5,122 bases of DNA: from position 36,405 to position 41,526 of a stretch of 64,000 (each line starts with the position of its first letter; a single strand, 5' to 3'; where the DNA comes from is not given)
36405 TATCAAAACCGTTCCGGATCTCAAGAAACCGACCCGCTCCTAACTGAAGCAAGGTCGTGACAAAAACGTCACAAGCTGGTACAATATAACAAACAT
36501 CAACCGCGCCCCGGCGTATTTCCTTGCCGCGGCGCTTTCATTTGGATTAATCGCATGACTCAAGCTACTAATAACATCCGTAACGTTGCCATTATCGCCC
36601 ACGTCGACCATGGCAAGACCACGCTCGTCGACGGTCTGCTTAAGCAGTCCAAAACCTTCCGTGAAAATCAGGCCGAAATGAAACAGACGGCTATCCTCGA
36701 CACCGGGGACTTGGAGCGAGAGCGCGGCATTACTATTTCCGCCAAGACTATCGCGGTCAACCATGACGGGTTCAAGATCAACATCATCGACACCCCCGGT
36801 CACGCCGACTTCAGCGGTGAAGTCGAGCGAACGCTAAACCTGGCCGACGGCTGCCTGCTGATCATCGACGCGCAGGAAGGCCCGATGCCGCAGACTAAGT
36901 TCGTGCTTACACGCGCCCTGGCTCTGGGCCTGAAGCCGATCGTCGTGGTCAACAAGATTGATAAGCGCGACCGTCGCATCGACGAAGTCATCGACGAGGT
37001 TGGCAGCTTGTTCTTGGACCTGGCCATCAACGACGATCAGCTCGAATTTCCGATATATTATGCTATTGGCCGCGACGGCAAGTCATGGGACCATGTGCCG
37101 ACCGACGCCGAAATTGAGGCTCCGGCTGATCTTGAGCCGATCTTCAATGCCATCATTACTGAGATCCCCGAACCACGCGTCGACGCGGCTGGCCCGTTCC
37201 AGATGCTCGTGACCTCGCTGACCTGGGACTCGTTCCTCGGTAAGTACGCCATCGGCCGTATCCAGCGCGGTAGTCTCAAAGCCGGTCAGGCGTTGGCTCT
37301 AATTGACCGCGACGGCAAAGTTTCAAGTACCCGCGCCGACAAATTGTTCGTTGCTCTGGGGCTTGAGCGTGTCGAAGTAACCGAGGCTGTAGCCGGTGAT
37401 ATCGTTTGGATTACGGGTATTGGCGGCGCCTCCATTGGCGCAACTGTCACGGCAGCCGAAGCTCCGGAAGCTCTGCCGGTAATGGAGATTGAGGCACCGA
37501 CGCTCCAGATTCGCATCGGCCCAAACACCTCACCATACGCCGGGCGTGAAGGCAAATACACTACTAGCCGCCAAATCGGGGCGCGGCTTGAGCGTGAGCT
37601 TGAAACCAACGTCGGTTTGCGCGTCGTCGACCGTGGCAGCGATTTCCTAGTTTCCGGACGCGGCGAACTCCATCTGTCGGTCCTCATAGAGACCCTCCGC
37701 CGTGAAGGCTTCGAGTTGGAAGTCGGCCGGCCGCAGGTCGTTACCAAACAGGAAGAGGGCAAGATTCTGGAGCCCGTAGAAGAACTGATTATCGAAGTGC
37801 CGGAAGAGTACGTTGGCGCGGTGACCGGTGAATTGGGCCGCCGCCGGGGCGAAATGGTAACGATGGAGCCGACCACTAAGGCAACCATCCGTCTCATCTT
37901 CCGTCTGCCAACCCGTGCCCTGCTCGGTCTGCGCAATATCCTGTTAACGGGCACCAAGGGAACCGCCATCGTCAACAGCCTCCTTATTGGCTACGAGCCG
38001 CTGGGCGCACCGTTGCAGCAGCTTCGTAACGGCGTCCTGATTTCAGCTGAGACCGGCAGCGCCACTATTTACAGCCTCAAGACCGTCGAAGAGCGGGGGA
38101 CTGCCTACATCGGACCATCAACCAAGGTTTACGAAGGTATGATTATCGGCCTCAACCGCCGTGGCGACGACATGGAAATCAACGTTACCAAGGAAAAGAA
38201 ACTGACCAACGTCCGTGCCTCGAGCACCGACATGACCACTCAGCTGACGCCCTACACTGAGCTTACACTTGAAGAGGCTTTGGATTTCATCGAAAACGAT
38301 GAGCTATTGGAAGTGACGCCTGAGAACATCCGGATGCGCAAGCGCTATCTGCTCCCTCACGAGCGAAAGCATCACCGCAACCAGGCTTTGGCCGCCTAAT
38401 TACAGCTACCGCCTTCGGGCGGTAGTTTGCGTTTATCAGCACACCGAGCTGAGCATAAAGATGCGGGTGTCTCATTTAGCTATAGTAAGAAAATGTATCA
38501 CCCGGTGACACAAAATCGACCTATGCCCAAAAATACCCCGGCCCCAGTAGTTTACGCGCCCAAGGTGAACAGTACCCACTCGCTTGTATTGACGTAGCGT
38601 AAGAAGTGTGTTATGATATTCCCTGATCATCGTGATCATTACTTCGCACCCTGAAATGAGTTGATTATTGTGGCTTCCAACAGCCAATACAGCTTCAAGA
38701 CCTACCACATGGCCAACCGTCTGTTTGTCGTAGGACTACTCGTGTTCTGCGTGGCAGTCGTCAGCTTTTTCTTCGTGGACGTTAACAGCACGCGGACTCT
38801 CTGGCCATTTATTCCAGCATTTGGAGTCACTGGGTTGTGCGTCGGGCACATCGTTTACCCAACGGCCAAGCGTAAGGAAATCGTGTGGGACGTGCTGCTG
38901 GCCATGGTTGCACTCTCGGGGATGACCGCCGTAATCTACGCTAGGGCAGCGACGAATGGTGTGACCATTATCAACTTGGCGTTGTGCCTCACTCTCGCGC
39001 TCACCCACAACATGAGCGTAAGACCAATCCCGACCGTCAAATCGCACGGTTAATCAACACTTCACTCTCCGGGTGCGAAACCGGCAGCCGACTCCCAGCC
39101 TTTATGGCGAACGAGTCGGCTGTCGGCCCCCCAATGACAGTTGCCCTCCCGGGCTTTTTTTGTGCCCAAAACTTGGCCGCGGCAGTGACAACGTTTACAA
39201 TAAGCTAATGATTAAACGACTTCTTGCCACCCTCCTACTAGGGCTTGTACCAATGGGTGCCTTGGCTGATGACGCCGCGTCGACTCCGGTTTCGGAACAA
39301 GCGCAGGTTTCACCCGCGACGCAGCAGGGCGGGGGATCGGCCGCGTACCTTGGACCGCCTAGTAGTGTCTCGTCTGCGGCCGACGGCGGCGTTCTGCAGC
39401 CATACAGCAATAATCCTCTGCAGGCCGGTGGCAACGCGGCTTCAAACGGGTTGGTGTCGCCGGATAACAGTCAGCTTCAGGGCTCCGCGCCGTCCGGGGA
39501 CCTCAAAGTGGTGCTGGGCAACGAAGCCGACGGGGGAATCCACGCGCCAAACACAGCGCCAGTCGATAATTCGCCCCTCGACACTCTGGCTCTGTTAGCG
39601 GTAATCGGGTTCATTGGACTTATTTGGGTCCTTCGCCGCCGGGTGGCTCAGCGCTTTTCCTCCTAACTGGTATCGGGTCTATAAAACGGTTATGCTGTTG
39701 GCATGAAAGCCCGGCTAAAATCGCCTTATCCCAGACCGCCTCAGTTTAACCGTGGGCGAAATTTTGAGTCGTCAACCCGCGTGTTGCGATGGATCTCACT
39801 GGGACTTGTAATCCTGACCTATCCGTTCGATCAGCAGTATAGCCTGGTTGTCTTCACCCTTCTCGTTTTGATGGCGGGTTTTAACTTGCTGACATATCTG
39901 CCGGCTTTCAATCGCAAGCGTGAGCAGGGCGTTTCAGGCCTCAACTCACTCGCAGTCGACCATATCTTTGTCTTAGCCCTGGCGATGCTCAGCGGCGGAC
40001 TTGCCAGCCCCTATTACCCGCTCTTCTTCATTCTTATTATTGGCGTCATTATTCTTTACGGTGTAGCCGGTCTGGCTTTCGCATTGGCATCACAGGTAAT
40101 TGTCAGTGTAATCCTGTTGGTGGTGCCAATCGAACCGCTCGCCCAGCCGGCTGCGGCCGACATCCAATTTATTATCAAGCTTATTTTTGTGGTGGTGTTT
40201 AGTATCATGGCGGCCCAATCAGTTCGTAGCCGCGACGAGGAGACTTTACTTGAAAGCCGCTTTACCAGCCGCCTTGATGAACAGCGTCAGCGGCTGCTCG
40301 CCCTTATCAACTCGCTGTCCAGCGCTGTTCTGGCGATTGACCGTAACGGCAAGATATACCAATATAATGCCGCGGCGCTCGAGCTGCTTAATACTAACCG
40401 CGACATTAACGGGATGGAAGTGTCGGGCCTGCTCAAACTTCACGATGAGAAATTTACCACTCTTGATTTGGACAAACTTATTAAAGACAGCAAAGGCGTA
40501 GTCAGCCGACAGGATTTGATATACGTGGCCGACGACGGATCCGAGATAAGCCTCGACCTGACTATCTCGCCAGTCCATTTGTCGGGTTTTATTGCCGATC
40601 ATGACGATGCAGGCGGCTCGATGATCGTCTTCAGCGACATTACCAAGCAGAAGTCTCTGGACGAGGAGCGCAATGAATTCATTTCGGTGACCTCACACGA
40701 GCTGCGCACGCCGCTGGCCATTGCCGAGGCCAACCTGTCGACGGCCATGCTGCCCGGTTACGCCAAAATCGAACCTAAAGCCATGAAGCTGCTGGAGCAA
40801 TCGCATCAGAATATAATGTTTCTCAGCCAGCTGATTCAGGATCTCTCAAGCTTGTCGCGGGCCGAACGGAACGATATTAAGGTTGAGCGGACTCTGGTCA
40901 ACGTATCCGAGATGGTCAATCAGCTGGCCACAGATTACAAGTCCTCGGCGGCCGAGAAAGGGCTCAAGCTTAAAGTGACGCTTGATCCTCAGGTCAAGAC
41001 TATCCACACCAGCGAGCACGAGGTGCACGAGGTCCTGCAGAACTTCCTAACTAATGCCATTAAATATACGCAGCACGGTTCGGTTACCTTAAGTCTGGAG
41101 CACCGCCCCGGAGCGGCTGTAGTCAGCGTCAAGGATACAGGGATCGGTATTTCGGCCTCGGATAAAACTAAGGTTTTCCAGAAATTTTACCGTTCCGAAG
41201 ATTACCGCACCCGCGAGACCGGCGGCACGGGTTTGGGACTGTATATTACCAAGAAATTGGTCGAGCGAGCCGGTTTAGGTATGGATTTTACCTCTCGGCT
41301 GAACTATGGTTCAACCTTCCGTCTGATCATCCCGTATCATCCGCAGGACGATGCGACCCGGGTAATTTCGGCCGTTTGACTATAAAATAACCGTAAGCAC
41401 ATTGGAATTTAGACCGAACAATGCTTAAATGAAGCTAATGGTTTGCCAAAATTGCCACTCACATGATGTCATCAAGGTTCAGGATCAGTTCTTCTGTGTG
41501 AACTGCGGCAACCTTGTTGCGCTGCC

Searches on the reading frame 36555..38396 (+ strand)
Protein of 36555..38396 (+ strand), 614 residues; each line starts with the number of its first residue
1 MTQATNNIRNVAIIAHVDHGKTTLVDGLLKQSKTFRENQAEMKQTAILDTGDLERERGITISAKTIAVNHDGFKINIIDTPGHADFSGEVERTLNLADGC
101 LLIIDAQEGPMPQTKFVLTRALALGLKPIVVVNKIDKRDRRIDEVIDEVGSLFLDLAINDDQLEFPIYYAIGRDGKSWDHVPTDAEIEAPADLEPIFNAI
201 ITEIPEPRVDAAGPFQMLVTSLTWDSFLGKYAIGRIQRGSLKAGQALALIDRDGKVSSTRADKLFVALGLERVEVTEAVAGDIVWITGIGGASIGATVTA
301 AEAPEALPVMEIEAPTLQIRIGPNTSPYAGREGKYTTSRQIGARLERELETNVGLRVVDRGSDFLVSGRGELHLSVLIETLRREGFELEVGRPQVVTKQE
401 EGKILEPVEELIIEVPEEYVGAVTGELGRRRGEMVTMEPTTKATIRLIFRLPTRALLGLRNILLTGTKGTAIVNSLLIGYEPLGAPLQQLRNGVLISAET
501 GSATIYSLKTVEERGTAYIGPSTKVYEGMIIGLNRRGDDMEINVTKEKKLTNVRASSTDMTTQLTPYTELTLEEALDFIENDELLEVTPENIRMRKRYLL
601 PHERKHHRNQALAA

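Call 68: search_protein_families(library=ncbifam, max_evalue=1e-10, proteins=[window:36555-38396:+])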
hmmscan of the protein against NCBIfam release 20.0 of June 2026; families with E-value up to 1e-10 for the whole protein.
window:36555-38396:+ (614 aa): 33 families (the best 25 are shown)
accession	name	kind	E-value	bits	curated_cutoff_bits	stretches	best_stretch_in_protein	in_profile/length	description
TIGR01394.1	TypA_BipA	equivalog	4.6e-242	804.5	757.3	1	8-605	1-593/594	translational GTPase TypA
NF007583.0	PRK10218.1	equivalog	5.4e-181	602.7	1260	1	6-607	3-600/607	ribosome-dependent GTPase TypA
NF009381.0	PRK12740.1-5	subfamily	1.1e-59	202.5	583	2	3-153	4-154/692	elongation factor G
TIGR00490.1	aEF-2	equivalog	1.5e-58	198.5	738.45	2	5-145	16-158/720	elongation factor EF-2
TIGR00484.1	EF-G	equivalog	1.6e-56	191.9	659.4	2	4-167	6-166/691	elongation factor G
TIGR01393.1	lepA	equivalog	3.1e-52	177.8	533.9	1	7-309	2-284/595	translation elongation factor 4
NF009377.1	PRK12740.1-1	equivalog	1e-45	156.4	890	1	3-153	8-158/700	elongation factor G-like protein EF-G2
NF012153.1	tet_protect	equivalog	1.6e-45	155.5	775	1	10-150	2-142/614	tetracycline resistance ribosomal protection protein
NF009891.0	PRK13351.1-1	equivalog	1e-40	140.1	597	1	3-153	4-154/681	elongation factor G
NF000120.3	47473_otr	exception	1.8e-34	119.4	900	1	10-151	4-145/608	tetracycline resistance ribosomal protection protein Otr(A)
NF033148.1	tet_protect_M_W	exception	3.1e-33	115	1100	1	7-159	2-155/639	TetM/TetW/TetO/TetS family tetracycline resistance ribosomal protection protein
NF058620.1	EFG2_Bacteroid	exception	1.3e-32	113.1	1000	1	4-153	5-154/717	elongation factor G2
NF001964.0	PRK00741.1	equivalog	5.5e-32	110.9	473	1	3-167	7-172/529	peptide chain release factor 3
NF009379.0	PRK12740.1-3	equivalog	2.2e-31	109.2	513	1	3-148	3-148/674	elongation factor G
NF012154.0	tet_protect_Q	exception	5.1e-28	97.7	1425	1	7-143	2-138/638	tetracycline resistance ribosomal protection protein Tet(Q)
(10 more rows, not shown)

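Call 69: find_homologous_proteins(query=window:36555-38396:+, max_evalue=1e-100)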
Query window:36555-38396:+ (614 aa): 8000 proteins with E <= 1e-100 among 8000 candidates; the best 120 are listed.
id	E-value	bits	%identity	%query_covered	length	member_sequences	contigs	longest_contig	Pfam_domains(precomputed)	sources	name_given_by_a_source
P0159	0.0e+0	1340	100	100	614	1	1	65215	PF21018.3,PF01926.30,PF00679.31,PF00009.34,PF03144.32,PF22042.3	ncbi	-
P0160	0.0e+0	1274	95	100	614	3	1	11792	PF21018.3,PF01926.30,PF00679.31,PF00009.34,PF03144.32,PF22042.3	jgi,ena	-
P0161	0.0e+0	1259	94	100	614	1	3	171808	PF21018.3,PF01926.30,PF00679.31,PF00009.34,PF03144.32,PF22042.3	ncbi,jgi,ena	-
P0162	0.0e+0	1246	93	100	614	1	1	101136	PF21018.3,PF01926.30,PF00679.31,PF00009.34,PF03144.32,PF22042.3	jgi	jgi:GTP-binding protein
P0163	0.0e+0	1238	92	100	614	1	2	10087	PF21018.3,PF01926.30,PF00679.31,PF00009.34,PF03144.32,PF22042.3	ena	-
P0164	0.0e+0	1162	86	99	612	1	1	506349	PF21018.3,PF01926.30,PF00679.31,PF00009.34,PF22042.3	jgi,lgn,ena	-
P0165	0.0e+0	1161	86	99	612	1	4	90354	PF21018.3,PF01926.30,PF00679.31,PF00009.34,PF22042.3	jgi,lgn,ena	-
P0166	0.0e+0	1160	86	99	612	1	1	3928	PF21018.3,PF01926.30,PF00679.31,PF00009.34,PF22042.3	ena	-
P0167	0.0e+0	1155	85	99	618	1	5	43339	PF21018.3,PF01926.30,PF00679.31,PF00009.34,PF22042.3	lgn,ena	-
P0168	0.0e+0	1148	85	99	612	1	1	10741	PF21018.3,PF01926.30,PF00679.31,PF00009.34,PF22042.3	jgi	jgi:GTP-binding protein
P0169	0.0e+0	1148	85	99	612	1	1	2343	PF21018.3,PF01926.30,PF00679.31,PF00009.34,PF22042.3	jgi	jgi:GTP-binding protein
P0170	0.0e+0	1147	86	99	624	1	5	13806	PF21018.3,PF01926.30,PF00679.31,PF00009.34,PF22042.3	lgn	-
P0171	0.0e+0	1147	85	99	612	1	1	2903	PF21018.3,PF01926.30,PF00679.31,PF00009.34,PF03144.32,PF22042.3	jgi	jgi:GTP-binding protein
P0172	0.0e+0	1146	85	99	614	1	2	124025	PF21018.3,PF01926.30,PF00679.31,PF00009.34,PF03144.32,PF22042.3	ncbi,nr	ncbi:MAG TPA: translational GTPase TypA [Candidatus Saccharimonadia bacterium]|nr:translational GTPa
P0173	0.0e+0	1146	85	99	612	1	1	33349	PF21018.3,PF01926.30,PF00679.31,PF00009.34,PF03144.32,PF22042.3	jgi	jgi:GTP-binding protein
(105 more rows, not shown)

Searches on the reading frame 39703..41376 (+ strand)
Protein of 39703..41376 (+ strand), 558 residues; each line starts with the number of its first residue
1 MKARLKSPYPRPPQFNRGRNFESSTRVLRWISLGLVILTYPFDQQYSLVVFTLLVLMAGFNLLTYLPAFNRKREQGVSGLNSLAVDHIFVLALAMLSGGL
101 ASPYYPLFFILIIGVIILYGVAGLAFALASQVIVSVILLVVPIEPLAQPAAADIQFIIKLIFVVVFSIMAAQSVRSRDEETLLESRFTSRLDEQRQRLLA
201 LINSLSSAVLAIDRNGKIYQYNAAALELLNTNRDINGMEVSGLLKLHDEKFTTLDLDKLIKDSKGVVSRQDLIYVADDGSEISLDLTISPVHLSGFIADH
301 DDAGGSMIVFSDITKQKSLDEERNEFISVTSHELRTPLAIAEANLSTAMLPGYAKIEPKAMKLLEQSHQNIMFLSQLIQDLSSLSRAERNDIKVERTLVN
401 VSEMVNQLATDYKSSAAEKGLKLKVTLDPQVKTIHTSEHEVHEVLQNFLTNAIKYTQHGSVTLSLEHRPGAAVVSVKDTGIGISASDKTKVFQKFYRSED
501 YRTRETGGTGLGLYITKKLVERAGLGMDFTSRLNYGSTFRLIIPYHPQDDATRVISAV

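Call 68: search_protein_families(library=ncbifam, max_evalue=1e-10, proteins=[window:39703-41376:+])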
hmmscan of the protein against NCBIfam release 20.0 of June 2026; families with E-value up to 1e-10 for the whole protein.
window:39703-41376:+ (558 aa): 64 families (the best 25 are shown)
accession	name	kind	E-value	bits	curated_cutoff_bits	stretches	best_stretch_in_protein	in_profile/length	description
NF046044.1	PnpS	equivalog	8.8e-63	212.6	400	1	187-544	46-390/390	two-component system histidine kinase PnpS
NF033092.0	HK_WalK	equivalog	5.6e-61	206.8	725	1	190-545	252-594/594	cell wall metabolism sensor histidine kinase WalK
TIGR02966.1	phoR_proteo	equivalog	3.8e-58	197.1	334.2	1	193-542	3-332/333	phosphate regulon sensor histidine kinase PhoR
NF041735.1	hist_kin_RppB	equivalog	6.6e-45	153.7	400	1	324-544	217-438/438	two-component system sensor histidine kinase RppB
NF038297.2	hybrid_HK_HrmK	equivalog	4.9e-42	144.4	725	1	323-552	235-464/607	hybrid histidine kinase/response regulator HrmK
NF047874.1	MASE3_PAS_HK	subfamily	3.5e-41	141.7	560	1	157-548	227-628/655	MASE3 domain-containing sensor histidine kinase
NF033093.1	HK_VicK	exception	5.7e-40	137.3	680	1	190-549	88-439/448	cell wall metabolism sensor histidine kinase VicK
NF041832.1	near_NosP_CTERM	subfamily_domain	2.4e-39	135.5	400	1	323-550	7-230/370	NahK/ErcS family hybrid sensor histidine kinase/response regulator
NF040691.1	MtrAB_MtrB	equivalog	1.7e-38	132.9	450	1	312-550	260-497/507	MtrAB system histidine kinase MtrB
TIGR02956.1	TMAO_torS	equivalog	3.4e-38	131.4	676.5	1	324-549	465-686/967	TMAO reductase system sensor histidine kinase/response regulator TorS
NF012163.2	BaeS_SmeS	equivalog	7.9e-38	130.5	500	1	320-522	237-435/457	sensor histidine kinase efflux regulator BaeS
NF008318.0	PRK11107.1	equivalog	1.6e-36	125.8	890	1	312-547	280-520/920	two-component sensor histidine kinase BarA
NF008468.0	PRK11360.1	equivalog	3e-36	125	646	1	187-551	259-614/616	two-component system sensor histidine kinase AtoS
NF045595.1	HK_scytonemin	equivalog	5e-36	124.3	865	1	312-545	404-635/637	scytonemin biosynthesis sensor histidine kinase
NF041947.1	LuxQ_Vibrio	equivalog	1e-35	122.9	1200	1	184-550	338-701/843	quorum-sensing autoinducer 2 sensor kinase/phosphatase LuxQ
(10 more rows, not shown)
